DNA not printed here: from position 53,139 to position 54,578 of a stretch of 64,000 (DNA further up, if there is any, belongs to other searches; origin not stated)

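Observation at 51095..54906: Possible RiPP-like cluster: SD-driven 35-aa sORF - SagB-type dehydrogenase - alanine-racemase-fold PLP enzyme - MFS exporter, no YcaO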

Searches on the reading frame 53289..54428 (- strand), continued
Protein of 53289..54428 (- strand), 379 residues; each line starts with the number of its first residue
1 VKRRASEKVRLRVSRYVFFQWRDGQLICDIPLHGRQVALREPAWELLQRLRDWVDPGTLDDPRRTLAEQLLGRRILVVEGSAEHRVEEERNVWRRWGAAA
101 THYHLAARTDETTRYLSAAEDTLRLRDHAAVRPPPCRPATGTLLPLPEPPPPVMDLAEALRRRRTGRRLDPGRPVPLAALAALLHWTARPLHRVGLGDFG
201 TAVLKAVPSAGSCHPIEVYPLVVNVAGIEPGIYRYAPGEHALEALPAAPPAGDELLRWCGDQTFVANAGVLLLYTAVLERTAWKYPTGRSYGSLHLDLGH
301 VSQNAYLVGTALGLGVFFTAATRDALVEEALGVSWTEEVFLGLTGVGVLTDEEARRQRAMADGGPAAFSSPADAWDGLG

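Call 29: predict_structure(alignment_id=A1)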
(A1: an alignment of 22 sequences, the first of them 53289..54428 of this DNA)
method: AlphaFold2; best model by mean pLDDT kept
length: 379 residues; sequences in the alignment: 22
mean_pLDDT: 84.7   pTM: 0.83
mean pLDDT of the five models: 84.7, 83.4, 82.6, 80.6, 80.4
residues with pLDDT >= 90: 180; 70-90: 146; 50-70: 35; < 50: 18
segments of 3 or more residues with pLDDT < 50: 1-5, 103-105, 370-372, 376-379
pLDDT, mean of each block of 10 residues (from residue 1): 59 87 87 85 92 93 95 94 83 66 51 75 84 85 94 89 91 97 92 82 67 80 97 95 93 92 93 92 72 80 93 94 91 88 96 91 72 47
secondary structure, 60 per line:
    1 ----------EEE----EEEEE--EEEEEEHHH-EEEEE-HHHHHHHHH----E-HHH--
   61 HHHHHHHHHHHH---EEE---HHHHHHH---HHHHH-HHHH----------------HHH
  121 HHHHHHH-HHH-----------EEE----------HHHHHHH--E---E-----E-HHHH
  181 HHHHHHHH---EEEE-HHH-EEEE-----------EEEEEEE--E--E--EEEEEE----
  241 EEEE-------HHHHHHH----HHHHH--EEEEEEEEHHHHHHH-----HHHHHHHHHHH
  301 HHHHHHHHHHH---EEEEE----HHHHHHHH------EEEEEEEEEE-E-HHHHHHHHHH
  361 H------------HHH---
elements in order: E11-13 E18-22 E25-30 E35-39 H41-49 H61-72 E76-78 H82-88 H92-96 H98-101 H118-127 E143-145 H156-162 H177-188 E192-195 E201-204 E216-222 E231-236 E241-244 H252-258 H263-267 E270-277 H278-284 H290-311 E315-319 H324-331 E338-347 H351-361

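Call 33: fold_search(model_id=the predicted structure, library=pdb)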
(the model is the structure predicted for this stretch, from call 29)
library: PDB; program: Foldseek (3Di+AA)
matches with E <= 10: 301; with E <= 0.001: 150
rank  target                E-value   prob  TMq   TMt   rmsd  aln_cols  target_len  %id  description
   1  5lq4_B                1.8e-18  1.00  0.55  0.46  11.4       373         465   22  The Structure of ThcOx, the First Oxidase Protein from the Cyanobactin Pathways (released 2016-11-09)
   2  8pz5_A                4.4e-18  1.00  0.54  0.46  11.3       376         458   21  Structure of ThcOx, solved at wavelength 3.099 A (released 2023-10-25)
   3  5lq4_A                5.1e-18  1.00  0.56  0.47  11.1       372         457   22  The Structure of ThcOx, the First Oxidase Protein from the Cyanobactin Pathways (released 2016-11-09)
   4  7ly7_B                3.7e-15  1.00  0.49  0.56  15.8       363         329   18  Crystal structure of the elongation module of the bacillamide NRPS, BmdB, in complex with the oxidase BmdC (released 2022-02-02)
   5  7ly4_A                3.7e-14  1.00  0.49  0.57  15.9       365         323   18  Cryo-EM structure of the elongation module of the bacillamide NRPS, BmdB, in complex with the oxidase, BmdC (released 2022-02-02)
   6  3hj9_A                1.6e-12  1.00  0.45  0.77   5.1       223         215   29  Crystal structure of a putative nitroreductase (reut_a1228) from ralstonia eutropha jmp134 at 2.00 A resolution (released 2009-06-16)
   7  3hj9_B                3.6e-12  1.00  0.45  0.79   4.9       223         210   28  Crystal structure of a putative nitroreductase (reut_a1228) from ralstonia eutropha jmp134 at 2.00 A resolution (released 2009-06-16)
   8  3eo7                  6.5e-12  1.00  0.44  0.35   4.7       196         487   28  Crystal structure of a putative nitroreductase (ava_2154) from anabaena variabilis atcc 29413 at 1.80 A resolution (released 2008-10-28)
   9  8cqs_B                3.3e-11  1.00  0.44  0.83   3.5       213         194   21  Flavin mononucleotide-dependent nitroreductase B.thetaiotaomicron (BT_0217) (released 2024-03-27)
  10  8cqs_A                4.6e-11  1.00  0.44  0.84   3.6       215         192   21  Flavin mononucleotide-dependent nitroreductase B.thetaiotaomicron (BT_0217) (released 2024-03-27)
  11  3hoi                  6.0e-11  1.00  0.44  0.83   3.9       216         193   22  Crystal structure of FMN-dependent nitroreductase BF3017 from Bacteroides fragilis NCTC 9343 (YP_212631.1) from Bacteroi (released 2009-06-23)
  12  6grh_C                8.7e-10  1.00  0.43  0.59  15.3       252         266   21  E. coli Microcin synthetase McbBCD complex with truncated pro-MccB17 bound (released 2019-01-30)
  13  6gos_C                1.3e-09  1.00  0.42  0.59   3.2       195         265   23  E. coli Microcin synthetase McbBCD complex with pro-MccB17 bound (released 2019-01-30)
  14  7ly5_B                3.8e-09  1.00  0.42  0.81  10.7       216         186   18  Proteolyzed crystal structure of the bacillamide NRPS, BmdB, in complex with the oxidase BmdC (released 2022-02-02)
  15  4dn2_B                2.1e-06  1.00  0.32  0.62  10.2       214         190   20  CRYSTAL STRUCTURE OF putative Nitroreductase from Geobacter metallireducens GS-15 (released 2012-02-22)
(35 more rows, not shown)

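Call 48: search_protein_families(library=pfam, proteins=[L004:10720-11910:+, L003:10090-11277:+, L011:9339-10082:+], max_evalue=1)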
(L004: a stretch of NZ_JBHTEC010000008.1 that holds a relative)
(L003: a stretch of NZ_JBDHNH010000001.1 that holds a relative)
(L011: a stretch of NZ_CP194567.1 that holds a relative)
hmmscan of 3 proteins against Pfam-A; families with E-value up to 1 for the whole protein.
L004:10720-11910:+ (396 aa): 2 families
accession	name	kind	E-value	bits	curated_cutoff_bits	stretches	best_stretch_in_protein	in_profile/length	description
PF02566.24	OsmC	-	2.1e-14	54.2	27.5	2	86-184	4-98/100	OsmC-like protein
PF02369.22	Big_1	-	0.066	13.8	34.9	0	33-59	51-77/93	Bacterial Ig-like domain (group 1)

L003:10090-11277:+ (395 aa): 4 families
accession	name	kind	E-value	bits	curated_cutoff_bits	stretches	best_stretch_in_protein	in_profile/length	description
PF01053.26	Cys_Met_Meta_PP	-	1.4e-119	399.5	27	1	12-392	2-380/381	Cys/Met metabolism PLP-dependent enzyme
PF03841.19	SelA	-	5.1e-07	29.5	22.8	1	69-260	51-259/367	L-seryl-tRNA selenium transferase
PF00155.27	Aminotran_1_2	-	1.2e-06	28.4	19.7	1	56-187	32-186/361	Aminotransferase class I and II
PF00266.25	Aminotran_5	-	0.00066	19.2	21.5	1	72-188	50-177/371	Aminotransferase class-V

L011:9339-10082:+ (247 aa): 19 families
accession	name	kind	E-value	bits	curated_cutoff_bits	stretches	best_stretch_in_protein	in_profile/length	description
PF13649.12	Methyltransf_25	-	5.7e-17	62.6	27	1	43-135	2-97/97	Methyltransferase domain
PF08242.18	Methyltransf_12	-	2.4e-14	54.3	30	1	43-137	1-98/98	Methyltransferase domain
PF08241.18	Methyltransf_11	-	8.1e-14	52.5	21.2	1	43-137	1-93/95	Methyltransferase domain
PF13489.12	Methyltransf_23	-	1.6e-13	51.1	27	1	22-142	4-119/164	Methyltransferase domain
PF13847.12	Methyltransf_31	-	2.6e-08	34.1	27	1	41-113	6-80/145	Methyltransferase domain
PF02353.26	CMAS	-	6.4e-07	29.4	27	1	40-138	64-163/273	Mycolic acid cyclopropane synthetase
PF05401.17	NodS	-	3.9e-05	24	24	1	24-139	31-144/201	Nodulation protein S (NodS)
PF05175.20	MTS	-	0.00025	21.1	23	1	38-83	31-78/170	Methyltransferase small domain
PF08003.17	Methyltransf_9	-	0.00031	20.2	23.8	1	26-84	103-164/315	Protein of unknown function (DUF1698)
PF01209.24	Ubie_methyltran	-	0.00068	19.5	20.1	1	32-96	41-111/233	ubiE/COQ5 methyltransferase family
PF01135.25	PCMT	-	0.0033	17.6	20.3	1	40-85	75-123/210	Protein-L-isoaspartate(D-aspartate) O-methyltransferase (PCMT)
PF06325.19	PrmA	-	0.0034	17.4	22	1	38-78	161-202/296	Ribosomal protein L11 methyltransferase (PrmA)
PF13692.12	Glyco_trans_1_4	-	0.0073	17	27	1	106-164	56-115/142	Glycosyl transferases group 1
PF05724.17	TPMT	-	0.0077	16.4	26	1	35-79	34-79/218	Thiopurine S-methyltransferase (TPMT)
PF00891.24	Methyltransf_2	-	0.02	14.7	22.3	1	40-135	64-160/210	O-methyltransferase domain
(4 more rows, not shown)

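Call 64: find_encoding_contigs(protein=P0035, flank=8000, max_places=1)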
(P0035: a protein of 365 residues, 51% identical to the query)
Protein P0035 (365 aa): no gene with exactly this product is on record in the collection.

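Call 65: find_encoding_contigs(protein=P0041, flank=8000, max_places=1)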
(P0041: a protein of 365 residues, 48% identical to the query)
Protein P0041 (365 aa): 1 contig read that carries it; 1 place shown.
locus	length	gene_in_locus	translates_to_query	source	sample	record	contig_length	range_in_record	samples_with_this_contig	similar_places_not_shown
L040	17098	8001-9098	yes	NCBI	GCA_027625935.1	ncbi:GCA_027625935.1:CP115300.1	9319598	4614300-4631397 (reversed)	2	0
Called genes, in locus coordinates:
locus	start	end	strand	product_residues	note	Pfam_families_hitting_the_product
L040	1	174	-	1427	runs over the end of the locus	PF13191:AAA_16, PF20703:nSTAND1, PF23381:Beta-prop_IFT122_1st, PF25047:Beta-prop_TEP1_2nd, PF25391:WD40_Gbeta, PF00400:WD40, PF23393:Beta-prop_WDR90_POC16_2nd, PF23414:Beta-prop_EML_2, +107 more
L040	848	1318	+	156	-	-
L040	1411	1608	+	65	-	PF06902:Fer4_19 (weak), PF13459:Fer4_15, PF13370:Fer4_13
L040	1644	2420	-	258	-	PF00535:Glycos_transf_2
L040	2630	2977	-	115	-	PF19871:DUF6344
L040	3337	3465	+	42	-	-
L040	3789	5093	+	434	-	-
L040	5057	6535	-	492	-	PF00069:Pkinase, PF07714:PK_Tyr_Ser-Thr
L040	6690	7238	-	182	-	PF13560:HTH_31 (faint)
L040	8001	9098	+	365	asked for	PF00881:Nitroreductase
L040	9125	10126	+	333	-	PF01168:Ala_racemase_N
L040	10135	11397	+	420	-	PF05977:MFS_3, PF07690:MFS_1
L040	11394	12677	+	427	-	PF01053:Cys_Met_Meta_PP, PF00155:Aminotran_1_2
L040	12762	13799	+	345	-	PF02566:OsmC (faint)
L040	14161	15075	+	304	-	PF00196:GerE, PF13384:HTH_23 (weak)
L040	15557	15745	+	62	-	-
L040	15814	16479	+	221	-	-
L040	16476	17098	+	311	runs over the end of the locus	PF01408:GFO_IDH_MocA, PF02894:GFO_IDH_MocA_C (weak), PF22725:GFO_IDH_MocA_C3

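Call 66: find_encoding_contigs(protein=P0030, flank=8000, max_places=1)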
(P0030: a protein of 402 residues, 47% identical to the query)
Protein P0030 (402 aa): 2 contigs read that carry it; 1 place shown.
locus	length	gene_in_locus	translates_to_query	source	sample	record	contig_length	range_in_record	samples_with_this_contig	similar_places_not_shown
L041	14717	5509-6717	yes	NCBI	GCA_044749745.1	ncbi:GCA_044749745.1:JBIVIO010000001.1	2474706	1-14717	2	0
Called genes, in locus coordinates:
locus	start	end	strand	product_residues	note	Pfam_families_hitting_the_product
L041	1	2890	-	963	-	PF00501:AMP-binding, PF13193:AMP-binding_C, PF00550:PP-binding, PF00668:Condensation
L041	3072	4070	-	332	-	PF02423:OCD_Mu_crystall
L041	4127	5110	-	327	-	PF00291:PALP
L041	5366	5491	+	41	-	-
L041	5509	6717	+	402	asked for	PF00881:Nitroreductase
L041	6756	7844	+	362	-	PF01168:Ala_racemase_N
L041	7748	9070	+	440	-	PF05977:MFS_3, PF07690:MFS_1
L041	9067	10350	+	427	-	PF01053:Cys_Met_Meta_PP, PF00155:Aminotran_1_2, PF00266:Aminotran_5 (weak), PF01212:Beta_elim_lyase (faint), PF03841:SelA (weak)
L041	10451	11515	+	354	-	PF02566:OsmC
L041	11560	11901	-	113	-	-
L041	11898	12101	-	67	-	PF03621:MbtH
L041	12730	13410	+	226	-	-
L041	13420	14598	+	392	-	PF00069:Pkinase, PF07714:PK_Tyr_Ser-Thr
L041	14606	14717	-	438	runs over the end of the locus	-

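Call 72: search_protein_families(library=pfam, proteins=[L035:739-4239:-, L022:401-1312:+, L006:10748-12277:-, L016:9447-11006:-, L016:11068-12891:+, L019:25-675:+, L001:709-1482:+, L011:4286-5131:+], max_evalue=0.00001)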
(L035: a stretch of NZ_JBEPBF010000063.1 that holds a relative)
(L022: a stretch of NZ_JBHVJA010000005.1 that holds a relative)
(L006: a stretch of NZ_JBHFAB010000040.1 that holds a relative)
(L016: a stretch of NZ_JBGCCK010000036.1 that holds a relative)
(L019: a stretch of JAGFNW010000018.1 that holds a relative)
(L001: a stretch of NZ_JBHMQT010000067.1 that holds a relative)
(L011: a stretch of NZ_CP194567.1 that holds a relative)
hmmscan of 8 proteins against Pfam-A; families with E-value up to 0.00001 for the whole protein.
L035:739-4239:- (1166 aa): 4 families
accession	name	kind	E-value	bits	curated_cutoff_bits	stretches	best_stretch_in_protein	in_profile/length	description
PF00501.34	AMP-binding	-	2.3e-81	274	29.9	1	545-896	2-384/384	AMP-binding enzyme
PF00668.25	Condensation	-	5e-63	213.8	30.6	1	109-540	4-446/456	Condensation domain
PF00550.31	PP-binding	-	2.9e-28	98.3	20.8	2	1070-1134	1-67/67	Phosphopantetheine attachment site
PF13193.12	AMP-binding_C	-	1.8e-07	32.4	24.5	1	958-1034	1-76/76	AMP-binding enzyme C-terminal domain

L022:401-1312:+ (303 aa): 1 family
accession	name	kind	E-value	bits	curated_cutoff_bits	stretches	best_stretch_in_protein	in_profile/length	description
PF00975.26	Thioesterase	-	7.8e-27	95.4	26.4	1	58-295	2-222/226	Thioesterase domain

L006:10748-12277:- (509 aa): 1 family
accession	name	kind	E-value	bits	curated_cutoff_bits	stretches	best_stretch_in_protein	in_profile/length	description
PF00668.25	Condensation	-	1.6e-91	307.8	30.6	1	45-501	3-448/456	Condensation domain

L016:9447-11006:- (519 aa): 1 family
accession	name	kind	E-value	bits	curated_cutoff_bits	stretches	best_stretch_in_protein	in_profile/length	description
PF00668.25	Condensation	-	1.8e-86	291.1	30.6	1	60-505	4-450/456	Condensation domain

L016:11068-12891:+ (607 aa): 3 families
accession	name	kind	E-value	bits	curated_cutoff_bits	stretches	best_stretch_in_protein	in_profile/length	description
PF00501.34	AMP-binding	-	4.7e-78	263.1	29.9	1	13-360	1-383/384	AMP-binding enzyme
PF13193.12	AMP-binding_C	-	4.1e-13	50.5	24.5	1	419-499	1-76/76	AMP-binding enzyme C-terminal domain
PF00550.31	PP-binding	-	2.2e-11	44.3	20.8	1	528-590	3-66/67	Phosphopantetheine attachment site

L019:25-675:+ (216 aa): 2 families
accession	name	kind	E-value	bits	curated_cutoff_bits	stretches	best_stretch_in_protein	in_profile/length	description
PF00550.31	PP-binding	-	2.8e-13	50.4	20.8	1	147-210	2-67/67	Phosphopantetheine attachment site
PF13193.12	AMP-binding_C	-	1.8e-07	32.4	24.5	1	62-102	2-41/76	AMP-binding enzyme C-terminal domain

L001:709-1482:+ (257 aa): 4 families
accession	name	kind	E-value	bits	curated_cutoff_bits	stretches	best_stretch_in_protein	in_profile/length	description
PF13561.12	adh_short_C2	-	2e-54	185.1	27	1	23-255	6-236/236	Enoyl-(Acyl carrier protein) reductase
PF00106.31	adh_short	-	9.3e-51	172.5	26.6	1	14-203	1-190/195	short chain dehydrogenase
PF08659.16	KR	-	4.6e-12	46.7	22.6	1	16-128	3-119/180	KR domain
PF23441.1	SDR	-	1.3e-07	31.7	27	1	14-254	8-255/258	SDR-like rossmann domain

L011:4286-5131:+ (281 aa): 4 families
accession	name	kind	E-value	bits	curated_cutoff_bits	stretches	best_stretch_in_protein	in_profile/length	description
PF00106.31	adh_short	-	4.1e-25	88.9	26.6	1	16-206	2-187/195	short chain dehydrogenase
PF13561.12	adh_short_C2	-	2e-13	50.9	27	1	21-235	1-217/236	Enoyl-(Acyl carrier protein) reductase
PF08659.16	KR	-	2.8e-06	27.8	22.6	1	17-146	3-138/180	KR domain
PF01370.27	Epimerase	-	8.9e-06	25.7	20.9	0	17-210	1-184/240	NAD dependent epimerase/dehydratase family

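Call 80: search_protein_representatives(alignment_id=A1)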
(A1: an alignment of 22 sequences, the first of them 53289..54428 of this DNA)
Query: 22 sequences, 375 profile positions. Proteins with E-value up to 0.001 (for the whole library): 14192; up to 1e-10: 9186; up to 1e-30: 1371. The best 150 are listed.
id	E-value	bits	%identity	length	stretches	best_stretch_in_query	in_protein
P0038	1.8e-153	527.3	-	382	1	2-368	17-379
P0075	1.2e-131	455.5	-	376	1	2-373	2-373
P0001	1.1e-109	383.2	-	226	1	150-374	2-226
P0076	1.8e-109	382.5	-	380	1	1-348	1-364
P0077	3.5e-109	381.6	-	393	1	1-361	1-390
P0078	1.5e-105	369.7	-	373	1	1-359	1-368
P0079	6.5e-100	351.1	-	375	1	1-363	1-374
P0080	3.2e-90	319.2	-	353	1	1-344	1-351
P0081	7.6e-89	314.7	-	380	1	3-348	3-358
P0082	1.5e-88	313.6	-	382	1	1-349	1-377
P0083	8.1e-87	308.0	-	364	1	2-342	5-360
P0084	1.0e-86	307.7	-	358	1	2-343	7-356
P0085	1.6e-86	307.0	-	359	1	2-345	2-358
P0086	2.0e-86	306.7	-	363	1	3-346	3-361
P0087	2.2e-86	306.5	-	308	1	60-347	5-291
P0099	1.6e-75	270.8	-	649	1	3-344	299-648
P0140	2.0e-61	224.4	-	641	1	73-345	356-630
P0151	1.7e-60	221.4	-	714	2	119-344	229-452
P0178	3.2e-58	213.9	-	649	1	9-346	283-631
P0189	9.3e-58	212.3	-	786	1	1-351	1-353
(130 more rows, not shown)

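Call 81: find_encoding_contigs(protein=P0076, flank=6000, max_places=1)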
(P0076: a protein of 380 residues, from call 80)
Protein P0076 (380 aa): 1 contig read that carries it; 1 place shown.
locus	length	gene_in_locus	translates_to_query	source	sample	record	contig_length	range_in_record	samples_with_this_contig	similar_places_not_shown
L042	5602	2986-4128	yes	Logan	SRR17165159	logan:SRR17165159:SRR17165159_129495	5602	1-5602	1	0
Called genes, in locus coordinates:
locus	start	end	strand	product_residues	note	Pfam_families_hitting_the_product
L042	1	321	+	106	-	?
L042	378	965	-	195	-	PF01022:HTH_5 (weak), PF12840:HTH_20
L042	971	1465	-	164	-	PF04542:Sigma70_r2, PF08281:Sigma70_r4_2, PF04545:Sigma70_r4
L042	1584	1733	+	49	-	-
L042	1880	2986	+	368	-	-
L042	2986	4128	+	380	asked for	PF00881:Nitroreductase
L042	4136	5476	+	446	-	PF05977:MFS_3, PF07690:MFS_1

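Call 82: find_encoding_contigs(protein=P0080, flank=6000, max_places=1)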
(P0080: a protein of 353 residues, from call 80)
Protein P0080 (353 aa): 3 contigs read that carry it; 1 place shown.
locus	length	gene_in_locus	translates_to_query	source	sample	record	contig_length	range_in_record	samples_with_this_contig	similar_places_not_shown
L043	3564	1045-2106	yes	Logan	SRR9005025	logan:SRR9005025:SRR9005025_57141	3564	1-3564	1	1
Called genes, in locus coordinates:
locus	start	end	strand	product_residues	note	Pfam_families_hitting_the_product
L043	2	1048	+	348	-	?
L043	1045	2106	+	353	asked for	PF00881:Nitroreductase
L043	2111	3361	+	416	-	PF05977:MFS_3, PF07690:MFS_1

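Call 89: search_protein_families(library=pfam, proteins=[P0099, P0178, P0140, P0189, P0151], max_evalue=0.001)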
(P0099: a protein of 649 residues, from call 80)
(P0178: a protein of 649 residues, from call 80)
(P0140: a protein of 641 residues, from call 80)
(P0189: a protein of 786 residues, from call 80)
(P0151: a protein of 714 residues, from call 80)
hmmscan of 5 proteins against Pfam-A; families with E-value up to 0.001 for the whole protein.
P0099 (649 aa): 2 families
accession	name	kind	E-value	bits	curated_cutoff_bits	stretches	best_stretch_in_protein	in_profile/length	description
PF05114.20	MbnB_TglH_ChrH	-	4.2e-25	88.9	25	1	35-215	16-200/263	RiPP precursor modification enzyme MbnB/TglH/ChrH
PF00881.29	Nitroreductase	-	2.2e-18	67.5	23.5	1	461-646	2-166/167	Nitroreductase family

P0178 (649 aa): 2 families
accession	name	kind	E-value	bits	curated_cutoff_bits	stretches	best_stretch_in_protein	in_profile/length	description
PF05114.20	MbnB_TglH_ChrH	-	2.8e-22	79.7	25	1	10-210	2-200/263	RiPP precursor modification enzyme MbnB/TglH/ChrH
PF00881.29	Nitroreductase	-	8.2e-08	33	23.5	1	443-627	2-166/167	Nitroreductase family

P0140 (641 aa): 2 families
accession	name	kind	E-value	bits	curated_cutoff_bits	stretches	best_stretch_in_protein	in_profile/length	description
PF05114.20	MbnB_TglH_ChrH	-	1.6e-21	77.2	25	1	31-209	18-199/263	RiPP precursor modification enzyme MbnB/TglH/ChrH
PF00881.29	Nitroreductase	-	1.2e-13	52.1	23.5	1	444-627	3-166/167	Nitroreductase family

P0189 (786 aa): 3 families
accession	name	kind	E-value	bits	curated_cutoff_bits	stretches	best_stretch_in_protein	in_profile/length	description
PF07690.21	MFS_1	-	9.3e-22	77.8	33.4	1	389-739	4-346/347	Major Facilitator Superfamily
PF00881.29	Nitroreductase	-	1.3e-21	78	23.5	1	161-344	3-166/167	Nitroreductase family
PF05977.19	MFS_3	-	2.7e-13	49.7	27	1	383-763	12-386/524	Transmembrane secretion effector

P0151 (714 aa): 2 families
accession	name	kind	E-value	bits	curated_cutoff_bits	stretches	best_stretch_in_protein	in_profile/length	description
PF00881.29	Nitroreductase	-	3.9e-42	144.7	23.5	2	535-712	1-167/167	Nitroreductase family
PF14512.11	TM1586_NiRdase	-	0.00032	20.8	27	0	533-557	4-28/215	Putative TM nitroreductase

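Call 91: list_cluster_members(proteins=[P0099, P0178, P0140])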
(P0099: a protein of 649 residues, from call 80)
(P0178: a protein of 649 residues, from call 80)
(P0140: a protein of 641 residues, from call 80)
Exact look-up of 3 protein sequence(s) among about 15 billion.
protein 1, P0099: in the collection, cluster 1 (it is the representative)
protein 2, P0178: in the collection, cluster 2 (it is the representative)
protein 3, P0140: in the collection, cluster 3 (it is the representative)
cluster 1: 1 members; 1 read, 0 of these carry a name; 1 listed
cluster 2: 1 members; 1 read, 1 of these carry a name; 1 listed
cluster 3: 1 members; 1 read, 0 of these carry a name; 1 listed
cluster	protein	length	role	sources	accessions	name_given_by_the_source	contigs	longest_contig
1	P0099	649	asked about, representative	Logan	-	-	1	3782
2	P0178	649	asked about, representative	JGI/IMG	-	SagB-type dehydrogenase family enzyme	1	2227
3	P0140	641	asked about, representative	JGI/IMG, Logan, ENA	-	-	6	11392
